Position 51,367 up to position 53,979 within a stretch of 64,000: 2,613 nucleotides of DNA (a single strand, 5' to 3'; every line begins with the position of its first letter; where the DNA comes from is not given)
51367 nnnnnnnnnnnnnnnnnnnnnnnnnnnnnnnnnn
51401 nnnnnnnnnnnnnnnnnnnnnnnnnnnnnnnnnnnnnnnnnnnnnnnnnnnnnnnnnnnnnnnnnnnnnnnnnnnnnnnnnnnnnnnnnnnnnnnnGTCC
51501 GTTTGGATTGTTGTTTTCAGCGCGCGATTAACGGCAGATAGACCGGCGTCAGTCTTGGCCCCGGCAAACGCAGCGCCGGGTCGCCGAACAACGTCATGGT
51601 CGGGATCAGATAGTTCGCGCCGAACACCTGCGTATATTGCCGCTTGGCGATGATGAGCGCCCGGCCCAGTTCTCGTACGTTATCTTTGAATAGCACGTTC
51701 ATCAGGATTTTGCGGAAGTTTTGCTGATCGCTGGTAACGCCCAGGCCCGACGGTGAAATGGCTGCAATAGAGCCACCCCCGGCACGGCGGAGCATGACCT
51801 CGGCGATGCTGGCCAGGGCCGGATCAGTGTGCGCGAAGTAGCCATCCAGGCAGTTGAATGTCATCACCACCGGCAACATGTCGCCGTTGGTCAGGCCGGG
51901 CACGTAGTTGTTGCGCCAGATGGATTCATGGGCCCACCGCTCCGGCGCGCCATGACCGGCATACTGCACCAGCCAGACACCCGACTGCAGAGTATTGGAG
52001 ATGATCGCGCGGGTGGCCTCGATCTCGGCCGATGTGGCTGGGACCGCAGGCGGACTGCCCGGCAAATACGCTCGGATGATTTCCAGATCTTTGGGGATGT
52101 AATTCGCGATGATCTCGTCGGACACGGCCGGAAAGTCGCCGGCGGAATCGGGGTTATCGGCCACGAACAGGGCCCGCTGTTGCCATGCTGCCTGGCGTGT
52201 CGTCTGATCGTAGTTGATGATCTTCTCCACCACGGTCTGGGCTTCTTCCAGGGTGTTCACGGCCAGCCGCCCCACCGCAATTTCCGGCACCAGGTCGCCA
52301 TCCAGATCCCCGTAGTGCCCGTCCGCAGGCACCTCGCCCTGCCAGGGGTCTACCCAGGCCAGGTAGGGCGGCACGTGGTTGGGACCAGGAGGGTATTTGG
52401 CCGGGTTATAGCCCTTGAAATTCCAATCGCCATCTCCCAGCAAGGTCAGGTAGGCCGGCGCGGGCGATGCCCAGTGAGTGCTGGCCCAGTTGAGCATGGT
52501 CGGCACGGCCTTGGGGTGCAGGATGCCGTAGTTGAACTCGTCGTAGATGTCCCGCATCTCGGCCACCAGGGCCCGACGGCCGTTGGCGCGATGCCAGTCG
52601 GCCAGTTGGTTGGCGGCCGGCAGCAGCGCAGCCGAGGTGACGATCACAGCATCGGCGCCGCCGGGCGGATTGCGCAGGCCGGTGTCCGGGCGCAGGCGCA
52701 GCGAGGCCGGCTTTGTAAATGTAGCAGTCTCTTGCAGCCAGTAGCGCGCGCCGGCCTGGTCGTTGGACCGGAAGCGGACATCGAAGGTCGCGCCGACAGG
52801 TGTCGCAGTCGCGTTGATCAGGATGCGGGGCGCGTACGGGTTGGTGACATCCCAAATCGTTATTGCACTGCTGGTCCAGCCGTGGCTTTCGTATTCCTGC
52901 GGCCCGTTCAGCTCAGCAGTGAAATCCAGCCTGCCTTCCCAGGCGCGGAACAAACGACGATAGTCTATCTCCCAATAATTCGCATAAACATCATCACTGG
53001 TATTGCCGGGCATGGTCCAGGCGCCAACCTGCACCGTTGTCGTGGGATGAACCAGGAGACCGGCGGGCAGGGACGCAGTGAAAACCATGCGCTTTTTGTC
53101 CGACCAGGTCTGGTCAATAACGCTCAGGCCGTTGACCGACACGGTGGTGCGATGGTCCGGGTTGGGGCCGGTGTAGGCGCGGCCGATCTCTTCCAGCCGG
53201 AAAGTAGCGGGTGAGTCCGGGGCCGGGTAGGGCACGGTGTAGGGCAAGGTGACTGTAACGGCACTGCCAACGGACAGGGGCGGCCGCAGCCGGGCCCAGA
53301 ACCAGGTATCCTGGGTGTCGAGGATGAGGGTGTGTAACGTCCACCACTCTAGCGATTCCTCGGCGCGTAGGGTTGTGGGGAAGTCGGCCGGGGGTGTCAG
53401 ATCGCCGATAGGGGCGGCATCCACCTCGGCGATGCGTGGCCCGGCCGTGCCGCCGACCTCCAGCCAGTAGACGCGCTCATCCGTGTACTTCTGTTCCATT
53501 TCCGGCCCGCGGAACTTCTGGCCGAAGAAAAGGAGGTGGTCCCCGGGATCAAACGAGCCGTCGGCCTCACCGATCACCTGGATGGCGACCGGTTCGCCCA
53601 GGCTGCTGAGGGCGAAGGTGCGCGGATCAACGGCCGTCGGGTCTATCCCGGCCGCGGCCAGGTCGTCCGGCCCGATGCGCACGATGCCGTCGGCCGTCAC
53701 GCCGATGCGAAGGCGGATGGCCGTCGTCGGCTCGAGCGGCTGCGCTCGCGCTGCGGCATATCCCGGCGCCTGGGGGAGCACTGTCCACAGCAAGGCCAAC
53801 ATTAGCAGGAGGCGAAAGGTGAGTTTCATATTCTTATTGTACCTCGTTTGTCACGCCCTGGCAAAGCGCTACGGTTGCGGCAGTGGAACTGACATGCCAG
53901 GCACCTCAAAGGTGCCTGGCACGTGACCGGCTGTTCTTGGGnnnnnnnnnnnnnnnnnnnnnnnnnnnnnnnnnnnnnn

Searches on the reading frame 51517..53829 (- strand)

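Call 10: search_protein_families(library=pfam, proteins=[window:51517-53829:-], max_evalue=0.001)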
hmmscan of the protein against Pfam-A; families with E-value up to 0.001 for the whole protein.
window:51517-53829:- (770 aa): 1 family
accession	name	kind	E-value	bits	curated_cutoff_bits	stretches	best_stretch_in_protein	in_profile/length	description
PF01364.23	Peptidase_C25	-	1.2e-77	262.1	23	1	395-755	2-374/374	Peptidase family C25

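Call 16: search_protein_families(library=ncbifam, proteins=[window:51517-53829:-], max_evalue=0.01)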
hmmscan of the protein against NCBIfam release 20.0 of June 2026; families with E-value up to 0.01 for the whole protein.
window:51517-53829:- (770 aa): 2 families
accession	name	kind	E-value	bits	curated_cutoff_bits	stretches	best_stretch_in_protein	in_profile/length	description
NF033707.1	T9SS_sortase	equivalog_domain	3.5e-76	256.7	420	1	41-760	9-737/1095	type IX secretion system sortase PorU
NF052324.1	PorU_rel_Nterm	equivalog_domain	1.9e-52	178.5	450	1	41-756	34-766/879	putative type IX secretion system sortase PorU2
